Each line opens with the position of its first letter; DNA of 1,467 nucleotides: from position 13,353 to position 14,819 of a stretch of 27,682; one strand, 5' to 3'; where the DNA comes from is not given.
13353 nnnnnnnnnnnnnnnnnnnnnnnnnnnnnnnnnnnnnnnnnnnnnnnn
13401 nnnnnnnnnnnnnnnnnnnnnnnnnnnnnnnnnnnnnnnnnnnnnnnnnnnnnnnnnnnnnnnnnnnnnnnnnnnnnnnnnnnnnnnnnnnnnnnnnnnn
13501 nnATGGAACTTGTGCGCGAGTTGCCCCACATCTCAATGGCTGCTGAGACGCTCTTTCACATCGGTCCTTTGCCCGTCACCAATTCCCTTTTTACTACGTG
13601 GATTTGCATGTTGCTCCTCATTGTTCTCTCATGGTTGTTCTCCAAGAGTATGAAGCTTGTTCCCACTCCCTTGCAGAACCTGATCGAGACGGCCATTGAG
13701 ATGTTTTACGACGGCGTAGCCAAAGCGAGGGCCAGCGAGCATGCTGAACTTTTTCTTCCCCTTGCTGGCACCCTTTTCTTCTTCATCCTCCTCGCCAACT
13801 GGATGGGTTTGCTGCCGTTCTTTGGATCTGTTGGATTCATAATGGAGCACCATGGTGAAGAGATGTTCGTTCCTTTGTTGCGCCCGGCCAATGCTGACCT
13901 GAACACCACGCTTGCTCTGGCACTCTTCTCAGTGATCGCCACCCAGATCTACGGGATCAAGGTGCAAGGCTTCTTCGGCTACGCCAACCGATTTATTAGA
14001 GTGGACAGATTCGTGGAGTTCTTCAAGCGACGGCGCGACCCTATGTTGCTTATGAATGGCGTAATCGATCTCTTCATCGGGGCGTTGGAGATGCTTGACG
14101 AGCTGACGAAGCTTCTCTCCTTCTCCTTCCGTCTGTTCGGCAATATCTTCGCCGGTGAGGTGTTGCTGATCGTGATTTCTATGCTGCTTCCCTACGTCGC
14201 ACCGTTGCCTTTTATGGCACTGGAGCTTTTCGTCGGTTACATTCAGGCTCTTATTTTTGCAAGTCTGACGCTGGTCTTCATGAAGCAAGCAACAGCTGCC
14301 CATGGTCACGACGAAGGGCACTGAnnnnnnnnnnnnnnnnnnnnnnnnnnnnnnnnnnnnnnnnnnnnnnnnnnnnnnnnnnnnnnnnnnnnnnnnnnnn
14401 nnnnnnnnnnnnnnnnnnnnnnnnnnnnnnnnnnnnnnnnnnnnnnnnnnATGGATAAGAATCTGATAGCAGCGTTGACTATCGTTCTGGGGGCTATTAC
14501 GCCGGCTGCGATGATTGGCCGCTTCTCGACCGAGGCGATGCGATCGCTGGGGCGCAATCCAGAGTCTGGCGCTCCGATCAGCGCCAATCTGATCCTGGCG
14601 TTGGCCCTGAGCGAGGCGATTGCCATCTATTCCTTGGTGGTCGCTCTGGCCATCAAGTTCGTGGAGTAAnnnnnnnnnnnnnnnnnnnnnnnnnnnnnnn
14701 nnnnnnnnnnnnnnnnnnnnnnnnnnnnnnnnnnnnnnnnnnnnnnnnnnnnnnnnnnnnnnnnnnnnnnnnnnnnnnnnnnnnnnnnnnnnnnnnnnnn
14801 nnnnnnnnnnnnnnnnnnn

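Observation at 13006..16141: Fo-only atp cluster with intact proton path and no F1 genes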

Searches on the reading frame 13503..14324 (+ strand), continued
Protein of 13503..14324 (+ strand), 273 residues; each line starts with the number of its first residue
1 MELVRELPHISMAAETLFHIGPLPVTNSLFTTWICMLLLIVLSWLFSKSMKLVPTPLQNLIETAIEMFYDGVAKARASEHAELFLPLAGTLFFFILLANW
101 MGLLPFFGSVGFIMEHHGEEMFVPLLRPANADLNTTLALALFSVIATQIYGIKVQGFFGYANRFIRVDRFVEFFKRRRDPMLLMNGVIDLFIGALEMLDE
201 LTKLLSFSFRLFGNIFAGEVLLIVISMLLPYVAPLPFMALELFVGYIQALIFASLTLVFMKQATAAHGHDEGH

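Call 40: list_cluster_members(proteins=[P0018, P0023, P0030, P0047, P0048, P0053, P0057])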
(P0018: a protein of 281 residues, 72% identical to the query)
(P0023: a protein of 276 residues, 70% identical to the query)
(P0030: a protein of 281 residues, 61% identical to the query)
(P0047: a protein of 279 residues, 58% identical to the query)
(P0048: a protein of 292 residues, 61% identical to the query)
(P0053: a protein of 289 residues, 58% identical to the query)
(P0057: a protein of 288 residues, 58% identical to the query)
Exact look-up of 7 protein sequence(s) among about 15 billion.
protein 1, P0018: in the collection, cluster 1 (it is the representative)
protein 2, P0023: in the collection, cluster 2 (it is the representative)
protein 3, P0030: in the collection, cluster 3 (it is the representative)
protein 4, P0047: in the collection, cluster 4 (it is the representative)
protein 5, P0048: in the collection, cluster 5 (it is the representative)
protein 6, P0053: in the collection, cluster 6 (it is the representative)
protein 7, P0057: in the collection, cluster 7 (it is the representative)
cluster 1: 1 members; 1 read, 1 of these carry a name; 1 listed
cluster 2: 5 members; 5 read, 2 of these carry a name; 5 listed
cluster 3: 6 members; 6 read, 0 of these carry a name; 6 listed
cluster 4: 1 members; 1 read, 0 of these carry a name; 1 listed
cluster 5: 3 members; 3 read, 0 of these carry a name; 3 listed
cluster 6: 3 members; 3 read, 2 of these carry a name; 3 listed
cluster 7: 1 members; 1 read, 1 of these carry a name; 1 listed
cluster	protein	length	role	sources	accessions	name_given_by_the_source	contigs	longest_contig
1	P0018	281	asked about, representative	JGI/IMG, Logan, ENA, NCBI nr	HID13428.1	F0F1 ATP synthase subunit A [Anaerolineae bacterium]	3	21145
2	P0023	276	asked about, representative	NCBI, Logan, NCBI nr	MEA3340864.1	MAG: FoF1 ATP synthase subunit a [Chloroflexota bacterium] | FoF1 ATP synthase subunit a [Chloroflexota bacterium]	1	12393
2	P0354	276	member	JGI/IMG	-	F-type H+-transporting ATPase subunit a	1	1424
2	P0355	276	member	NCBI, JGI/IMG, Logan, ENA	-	-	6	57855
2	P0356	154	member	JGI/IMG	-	-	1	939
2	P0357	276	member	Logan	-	-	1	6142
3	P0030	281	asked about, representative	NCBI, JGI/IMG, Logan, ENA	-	-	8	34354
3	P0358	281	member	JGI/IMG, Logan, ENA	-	-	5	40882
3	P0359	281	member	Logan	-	-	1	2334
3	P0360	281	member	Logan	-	-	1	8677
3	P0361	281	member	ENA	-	-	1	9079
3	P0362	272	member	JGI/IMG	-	-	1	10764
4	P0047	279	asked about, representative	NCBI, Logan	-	-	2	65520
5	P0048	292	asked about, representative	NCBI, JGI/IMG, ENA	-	-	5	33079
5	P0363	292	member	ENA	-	-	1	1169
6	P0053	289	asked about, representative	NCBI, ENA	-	-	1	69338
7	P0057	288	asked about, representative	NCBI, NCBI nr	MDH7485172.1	MAG: FoF1 ATP synthase subunit a [Anaerolineae bacterium] | FoF1 ATP synthase subunit a [Anaerolineae bacterium]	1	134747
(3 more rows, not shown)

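Call 41: list_cluster_members(proteins=[P0273, P0286, P0288, P0322, P0324, P0329, P0330, P0336, P0344, P0165])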
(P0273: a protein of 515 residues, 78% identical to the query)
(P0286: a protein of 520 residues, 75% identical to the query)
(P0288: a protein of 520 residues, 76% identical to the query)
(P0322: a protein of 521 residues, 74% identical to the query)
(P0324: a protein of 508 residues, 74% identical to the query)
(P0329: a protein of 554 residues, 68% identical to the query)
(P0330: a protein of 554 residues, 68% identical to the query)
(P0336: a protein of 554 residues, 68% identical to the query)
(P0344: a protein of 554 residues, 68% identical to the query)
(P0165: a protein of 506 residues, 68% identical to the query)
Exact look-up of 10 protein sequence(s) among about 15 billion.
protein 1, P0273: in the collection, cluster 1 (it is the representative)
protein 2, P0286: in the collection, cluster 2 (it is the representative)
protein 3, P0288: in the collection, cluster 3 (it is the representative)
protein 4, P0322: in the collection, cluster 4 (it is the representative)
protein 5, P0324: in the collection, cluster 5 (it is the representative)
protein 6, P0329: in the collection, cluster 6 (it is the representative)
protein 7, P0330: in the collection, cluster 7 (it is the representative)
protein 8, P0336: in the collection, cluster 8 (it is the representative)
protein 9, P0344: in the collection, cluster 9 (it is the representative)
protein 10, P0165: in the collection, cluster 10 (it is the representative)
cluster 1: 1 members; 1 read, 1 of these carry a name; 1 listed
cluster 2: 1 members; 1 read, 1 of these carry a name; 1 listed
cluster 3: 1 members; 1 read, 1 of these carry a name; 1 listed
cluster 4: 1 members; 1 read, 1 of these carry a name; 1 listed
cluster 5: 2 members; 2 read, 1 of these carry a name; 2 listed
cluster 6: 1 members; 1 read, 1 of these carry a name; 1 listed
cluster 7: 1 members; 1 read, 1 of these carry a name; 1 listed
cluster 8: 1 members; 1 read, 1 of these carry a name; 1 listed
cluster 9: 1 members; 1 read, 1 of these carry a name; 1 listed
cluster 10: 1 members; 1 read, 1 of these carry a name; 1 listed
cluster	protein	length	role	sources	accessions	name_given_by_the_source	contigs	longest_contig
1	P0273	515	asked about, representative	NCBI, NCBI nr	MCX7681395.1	MAG: F0F1 ATP synthase subunit alpha [Anaerolineae bacterium] | F0F1 ATP synthase subunit alpha [Anaerolineae bacterium]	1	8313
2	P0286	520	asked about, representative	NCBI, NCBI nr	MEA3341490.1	MAG: F0F1 ATP synthase subunit alpha [Chloroflexota bacterium] | F0F1 ATP synthase subunit alpha [Chloroflexota bacterium]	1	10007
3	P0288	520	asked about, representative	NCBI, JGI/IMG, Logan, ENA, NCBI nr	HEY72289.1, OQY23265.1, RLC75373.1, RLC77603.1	MAG: F0F1 ATP synthase subunit alpha [Chloroflexi bacterium] | MAG: F0F1 ATP synthase subunit alpha [Anaerolineaceae bacterium 4572_32.2]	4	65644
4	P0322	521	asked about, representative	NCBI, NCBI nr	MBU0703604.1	MAG: F0F1 ATP synthase subunit alpha [Chloroflexi bacterium] | F0F1 ATP synthase subunit alpha [Chloroflexota bacterium]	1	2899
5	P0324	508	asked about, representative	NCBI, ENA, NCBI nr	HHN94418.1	MAG TPA: F0F1 ATP synthase subunit alpha [Anaerolineae bacterium] | F0F1 ATP synthase subunit alpha [Anaerolineae bacterium]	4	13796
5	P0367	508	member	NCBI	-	-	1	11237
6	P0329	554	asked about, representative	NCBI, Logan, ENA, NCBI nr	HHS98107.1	MAG TPA: F0F1 ATP synthase subunit alpha [Chloroflexi bacterium] | F0F1 ATP synthase subunit alpha [Chloroflexota bacterium]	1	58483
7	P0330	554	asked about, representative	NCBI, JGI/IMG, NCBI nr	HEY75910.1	MAG TPA: F0F1 ATP synthase subunit alpha [Thermoflexia bacterium] | F0F1 ATP synthase subunit alpha [Thermoflexia bacterium]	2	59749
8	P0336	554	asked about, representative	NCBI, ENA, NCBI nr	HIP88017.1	MAG TPA: F0F1 ATP synthase subunit alpha [Anaerolineales bacterium] | F0F1 ATP synthase subunit alpha [Anaerolineales bacterium]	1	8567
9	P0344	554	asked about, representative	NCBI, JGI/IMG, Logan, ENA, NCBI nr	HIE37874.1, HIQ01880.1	MAG TPA: F0F1 ATP synthase subunit alpha [Anaerolineales bacterium] | F0F1 ATP synthase subunit alpha [Anaerolineae bacterium]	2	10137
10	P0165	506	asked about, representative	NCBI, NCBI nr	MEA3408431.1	MAG: F0F1 ATP synthase subunit alpha [Chloroflexota bacterium] | F0F1 ATP synthase subunit alpha [Chloroflexota bacterium]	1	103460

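Call 42: find_encoding_contigs(protein=P0023, flank=10000, max_places=2)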
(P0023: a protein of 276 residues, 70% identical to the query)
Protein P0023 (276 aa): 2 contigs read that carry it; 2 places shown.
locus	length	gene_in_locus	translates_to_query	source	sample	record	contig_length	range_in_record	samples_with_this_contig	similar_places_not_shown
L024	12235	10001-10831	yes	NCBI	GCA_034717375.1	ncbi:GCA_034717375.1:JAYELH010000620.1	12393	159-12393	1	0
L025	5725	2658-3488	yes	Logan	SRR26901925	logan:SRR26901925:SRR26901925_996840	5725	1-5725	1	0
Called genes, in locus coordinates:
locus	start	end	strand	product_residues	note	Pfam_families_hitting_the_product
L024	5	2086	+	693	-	PF03030:H_PPase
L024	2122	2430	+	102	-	PF00420:Oxidored_q2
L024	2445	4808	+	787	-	PF00662:Proton_antipo_N, PF00361:Proton_antipo_M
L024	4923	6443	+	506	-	PF00361:Proton_antipo_M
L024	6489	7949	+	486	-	PF00361:Proton_antipo_M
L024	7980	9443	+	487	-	PF00361:Proton_antipo_M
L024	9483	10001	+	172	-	PF09527:ATPase_gene1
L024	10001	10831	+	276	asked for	PF00119:ATP-synt_A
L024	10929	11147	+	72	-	PF00137:ATP-synt_C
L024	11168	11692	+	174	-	PF00430:ATP-synt_B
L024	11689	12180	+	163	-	PF00213:OSCP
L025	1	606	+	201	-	?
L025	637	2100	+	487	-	PF00361:Proton_antipo_M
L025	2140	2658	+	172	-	PF09527:ATPase_gene1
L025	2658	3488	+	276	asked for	PF00119:ATP-synt_A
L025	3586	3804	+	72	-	PF00137:ATP-synt_C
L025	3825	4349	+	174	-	PF00430:ATP-synt_B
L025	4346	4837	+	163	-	PF00213:OSCP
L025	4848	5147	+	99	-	-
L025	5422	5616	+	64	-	PF03030:H_PPase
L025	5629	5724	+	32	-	?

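Call 43: find_encoding_contigs(protein=P0286, flank=10000, max_places=2)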
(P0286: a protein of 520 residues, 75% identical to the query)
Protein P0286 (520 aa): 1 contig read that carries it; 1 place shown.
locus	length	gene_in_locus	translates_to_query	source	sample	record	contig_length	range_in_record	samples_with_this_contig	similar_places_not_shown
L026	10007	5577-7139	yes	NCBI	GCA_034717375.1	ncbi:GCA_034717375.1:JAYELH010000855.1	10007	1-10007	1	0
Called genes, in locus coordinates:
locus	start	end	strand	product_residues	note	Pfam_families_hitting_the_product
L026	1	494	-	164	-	PF01148:CTP_transf_1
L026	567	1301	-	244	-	PF01255:Prenyltransf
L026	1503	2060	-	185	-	PF01765:RRF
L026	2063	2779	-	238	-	PF00696:AA_kinase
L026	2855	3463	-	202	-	PF00889:EF_TS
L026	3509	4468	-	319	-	PF00318:Ribosomal_S2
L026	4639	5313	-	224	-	PF00486:Trans_reg_C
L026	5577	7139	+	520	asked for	PF02874:ATP-synt_ab_N, PF00006:ATP-synt_ab, PF00306:ATP-synt_ab_C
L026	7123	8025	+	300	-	PF00231:ATP-synt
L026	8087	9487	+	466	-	PF02874:ATP-synt_ab_N, PF00006:ATP-synt_ab, PF22919:ATP-synt_VA_C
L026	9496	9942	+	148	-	PF02823:ATP-synt_DE_N, PF00401:ATP-synt_DE (weak)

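Call 46: search_protein_families(library=pfam, proteins=[L026:4639-5313:-], max_evalue=0.001)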
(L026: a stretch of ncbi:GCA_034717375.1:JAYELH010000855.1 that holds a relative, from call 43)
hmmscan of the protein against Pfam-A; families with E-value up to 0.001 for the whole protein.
L026:4639-5313:- (224 aa): 2 families
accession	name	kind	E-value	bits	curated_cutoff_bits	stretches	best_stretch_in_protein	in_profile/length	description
PF00486.34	Trans_reg_C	-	7e-27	93.8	26.2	1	144-218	3-77/77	Transcriptional regulatory protein, C terminal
PF00072.30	Response_reg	-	0.00015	22.3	30.2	1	7-83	1-77/111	Response regulator receiver domain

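Call 48: find_related_loci(query=P0286, collection=metagenome_contigs, flank=10000)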
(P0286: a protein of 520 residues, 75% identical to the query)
Query P0286 (520 aa) in metagenome_contigs; peptide patterns used: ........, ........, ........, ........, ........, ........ (x = any residue, [..] = any of these).
600 stretches matched a pattern (row limit reached: there are more); 598 encode a relative of the query (tblastn E <= 1e-3); the best 80 are kept; 80 distinct loci.
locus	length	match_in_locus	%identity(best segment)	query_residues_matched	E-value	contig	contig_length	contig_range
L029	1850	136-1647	71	2-504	0e+0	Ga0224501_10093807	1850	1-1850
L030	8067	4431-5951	70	1-506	0e+0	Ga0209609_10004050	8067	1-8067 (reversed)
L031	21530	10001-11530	68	11-519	0e+0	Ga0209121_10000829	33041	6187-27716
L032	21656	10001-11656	64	5-507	0e+0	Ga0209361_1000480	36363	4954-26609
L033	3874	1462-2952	69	11-507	0e+0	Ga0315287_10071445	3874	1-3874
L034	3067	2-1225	82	103-510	0e+0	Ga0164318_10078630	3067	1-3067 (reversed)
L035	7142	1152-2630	68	12-504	0e+0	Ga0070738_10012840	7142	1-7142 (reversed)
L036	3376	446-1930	68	11-504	0e+0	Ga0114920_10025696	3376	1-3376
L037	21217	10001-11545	65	6-508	0e+0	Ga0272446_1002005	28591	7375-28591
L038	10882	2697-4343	60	8-505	0e+0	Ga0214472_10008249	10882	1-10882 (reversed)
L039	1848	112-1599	67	11-505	0e+0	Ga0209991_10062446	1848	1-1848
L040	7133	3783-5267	65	11-504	0e+0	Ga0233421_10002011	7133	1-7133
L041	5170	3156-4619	66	17-504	0e+0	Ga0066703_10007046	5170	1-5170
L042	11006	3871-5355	64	11-505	0e+0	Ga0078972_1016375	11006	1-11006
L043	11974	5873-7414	63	1-504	0e+0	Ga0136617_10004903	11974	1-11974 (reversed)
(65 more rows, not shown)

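Call 56: search_solved_structures(query=window:13503-14321:+, max_evalue=0.00001, show_alignments=1)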
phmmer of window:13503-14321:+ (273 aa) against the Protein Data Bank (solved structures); distinct sequences matched with E-value up to 0.00001: 13.
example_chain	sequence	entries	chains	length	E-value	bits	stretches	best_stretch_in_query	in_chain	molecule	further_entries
9itj_T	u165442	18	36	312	4.8e-43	151.2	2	121-273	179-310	ATP synthase subunit a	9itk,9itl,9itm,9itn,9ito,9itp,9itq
6fkf_a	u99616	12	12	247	5.6e-28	101.9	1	19-267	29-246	ATP synthase subunit a, chloroplastic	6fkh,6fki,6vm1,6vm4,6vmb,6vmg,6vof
22vl_a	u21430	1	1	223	1.3e-26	97.4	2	28-170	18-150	ATP synthase subunit a, chloroplastic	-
8j0s_a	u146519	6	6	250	3.6e-24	89.4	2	180-265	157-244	ATP synthase subunit a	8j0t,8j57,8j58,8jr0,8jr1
7jg5_a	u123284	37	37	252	1.1e-17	68.2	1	29-265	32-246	ATP synthase subunit a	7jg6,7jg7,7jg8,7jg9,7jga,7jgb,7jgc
5t4o_K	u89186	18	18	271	1.3e-17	67.9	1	27-267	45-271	ATP synthase subunit a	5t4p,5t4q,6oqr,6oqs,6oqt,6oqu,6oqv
8dbq_a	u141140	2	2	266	7.1e-17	65.5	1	27-263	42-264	ATP synthase subunit a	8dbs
8dbw_a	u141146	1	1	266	9.5e-17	65.1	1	26-263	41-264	ATP synthase subunit a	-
6n2d_a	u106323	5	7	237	1.1e-16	64.8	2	26-166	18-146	ATP synthase subunit a | Bacillus PS3 ATP synthase subunit a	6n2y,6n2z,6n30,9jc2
1c17_M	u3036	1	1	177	1.3e-14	58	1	81-267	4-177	ATP SYNTHASE SUBUNIT A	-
7p2y_a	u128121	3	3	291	2.5e-13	53.8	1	38-267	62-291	ATP synthase subunit a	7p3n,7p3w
5dn6_X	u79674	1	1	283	1.7e-08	38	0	15-106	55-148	ATP synthase subunit a,ATP synthase subunit a,ATP synthase subunit a,ATP synthase subunit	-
9o1a_a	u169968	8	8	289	4.7e-08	36.5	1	36-263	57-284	ATP synthase subunit a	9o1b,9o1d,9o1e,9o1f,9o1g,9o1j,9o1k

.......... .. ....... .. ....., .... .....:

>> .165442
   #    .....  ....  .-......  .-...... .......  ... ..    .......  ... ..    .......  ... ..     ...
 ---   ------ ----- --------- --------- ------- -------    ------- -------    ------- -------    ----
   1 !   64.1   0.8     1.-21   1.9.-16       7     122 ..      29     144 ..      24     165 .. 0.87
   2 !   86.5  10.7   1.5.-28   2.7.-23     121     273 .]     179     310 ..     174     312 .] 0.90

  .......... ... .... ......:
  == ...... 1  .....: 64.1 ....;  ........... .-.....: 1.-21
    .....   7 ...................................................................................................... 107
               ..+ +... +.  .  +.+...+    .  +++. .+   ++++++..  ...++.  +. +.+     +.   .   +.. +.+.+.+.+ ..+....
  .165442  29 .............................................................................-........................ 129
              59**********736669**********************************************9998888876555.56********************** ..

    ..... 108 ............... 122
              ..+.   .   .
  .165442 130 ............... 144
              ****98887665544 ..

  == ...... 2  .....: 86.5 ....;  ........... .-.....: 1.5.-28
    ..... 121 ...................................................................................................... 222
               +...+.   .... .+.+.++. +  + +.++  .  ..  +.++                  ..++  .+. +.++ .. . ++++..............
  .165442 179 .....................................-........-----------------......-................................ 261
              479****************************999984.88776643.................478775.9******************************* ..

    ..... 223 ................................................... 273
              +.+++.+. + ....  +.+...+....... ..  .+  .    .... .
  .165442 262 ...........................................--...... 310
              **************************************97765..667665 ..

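Call 68: search_protein_families(library=ncbifam, proteins=[L006:13074-13421:+], max_evalue=0.01)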
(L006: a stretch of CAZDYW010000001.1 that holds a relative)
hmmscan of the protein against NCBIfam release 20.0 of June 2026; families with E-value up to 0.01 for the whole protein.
L006:13074-13421:+ (115 aa): 2 families
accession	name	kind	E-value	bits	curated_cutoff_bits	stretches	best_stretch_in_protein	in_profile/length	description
NF007386.0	PRK09907.1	equivalog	5.5e-07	29.5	120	1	3-105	9-105/111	endoribonuclease MazF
NF007320.0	PRK09812.1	equivalog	0.00031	20.8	129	1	3-90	9-94/116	type II toxin-antitoxin system ChpB family toxin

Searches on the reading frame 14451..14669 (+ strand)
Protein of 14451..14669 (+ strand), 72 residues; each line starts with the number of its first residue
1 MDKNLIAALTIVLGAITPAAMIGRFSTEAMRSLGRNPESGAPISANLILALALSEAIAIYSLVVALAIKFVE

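Call 5: search_protein_families(library=pfam, proteins=[window:14451-14669:+], max_evalue=0.01)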
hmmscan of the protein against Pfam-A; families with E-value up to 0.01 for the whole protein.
window:14451-14669:+ (72 aa): 1 family
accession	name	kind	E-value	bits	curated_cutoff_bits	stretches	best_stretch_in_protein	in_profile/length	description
PF00137.26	ATP-synt_C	-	1e-09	38.9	24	1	6-67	2-59/60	ATP synthase subunit C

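Call 57: search_solved_structures(query=window:14451-14666:+, max_evalue=0.001, show_alignments=2)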
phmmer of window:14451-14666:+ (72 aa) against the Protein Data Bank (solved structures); distinct sequences matched with E-value up to 0.001: 12.
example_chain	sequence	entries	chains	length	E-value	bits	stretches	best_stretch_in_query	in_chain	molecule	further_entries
9itj_H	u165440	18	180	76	7.5e-09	38.9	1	4-70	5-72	ATP synthase subunit c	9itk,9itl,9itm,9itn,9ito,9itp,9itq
2wie_A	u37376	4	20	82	8.6e-09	38.7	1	5-71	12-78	ATP SYNTHASE C CHAIN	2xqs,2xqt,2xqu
2w5j_A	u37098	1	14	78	5.2e-08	36.3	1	6-71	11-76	ATP SYNTHASE C CHAIN, CHLOROPLASTIC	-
4mjn_A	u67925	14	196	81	5.8e-08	36.1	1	6-71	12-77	ATP synthase subunit c, chloroplastic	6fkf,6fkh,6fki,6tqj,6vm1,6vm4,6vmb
3v3c_A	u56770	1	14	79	6.3e-08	36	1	6-71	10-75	ATP synthase subunit c, chloroplastic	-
22vl_M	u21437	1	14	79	1.7e-06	31.5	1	6-71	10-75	ATP synthase subunit c, chloroplastic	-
1yce_A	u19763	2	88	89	5.2e-06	30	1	5-70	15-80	subunit c | ATP SYNTHASE SUBUNIT C, SODIUM ION SPECIFIC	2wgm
3zk1_A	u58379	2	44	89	4.3e-05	27.1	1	11-70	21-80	ATP SYNTHASE SUBUNIT C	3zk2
4bem_J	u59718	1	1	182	8.3e-05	26.2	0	15-70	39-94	F1FO ATPASE C1 SUBUNIT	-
4bem_A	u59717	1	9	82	0.0003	24.4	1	11-70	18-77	F1FO ATPASE C2 SUBUNIT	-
6tdu_AO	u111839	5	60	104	0.00057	23.6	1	4-71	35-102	ATP synthase subunit c | subunit c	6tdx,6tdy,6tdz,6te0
5dn6_J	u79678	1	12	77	0.00078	23.2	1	13-70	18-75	ATP synthase F0 subcomplex C subunit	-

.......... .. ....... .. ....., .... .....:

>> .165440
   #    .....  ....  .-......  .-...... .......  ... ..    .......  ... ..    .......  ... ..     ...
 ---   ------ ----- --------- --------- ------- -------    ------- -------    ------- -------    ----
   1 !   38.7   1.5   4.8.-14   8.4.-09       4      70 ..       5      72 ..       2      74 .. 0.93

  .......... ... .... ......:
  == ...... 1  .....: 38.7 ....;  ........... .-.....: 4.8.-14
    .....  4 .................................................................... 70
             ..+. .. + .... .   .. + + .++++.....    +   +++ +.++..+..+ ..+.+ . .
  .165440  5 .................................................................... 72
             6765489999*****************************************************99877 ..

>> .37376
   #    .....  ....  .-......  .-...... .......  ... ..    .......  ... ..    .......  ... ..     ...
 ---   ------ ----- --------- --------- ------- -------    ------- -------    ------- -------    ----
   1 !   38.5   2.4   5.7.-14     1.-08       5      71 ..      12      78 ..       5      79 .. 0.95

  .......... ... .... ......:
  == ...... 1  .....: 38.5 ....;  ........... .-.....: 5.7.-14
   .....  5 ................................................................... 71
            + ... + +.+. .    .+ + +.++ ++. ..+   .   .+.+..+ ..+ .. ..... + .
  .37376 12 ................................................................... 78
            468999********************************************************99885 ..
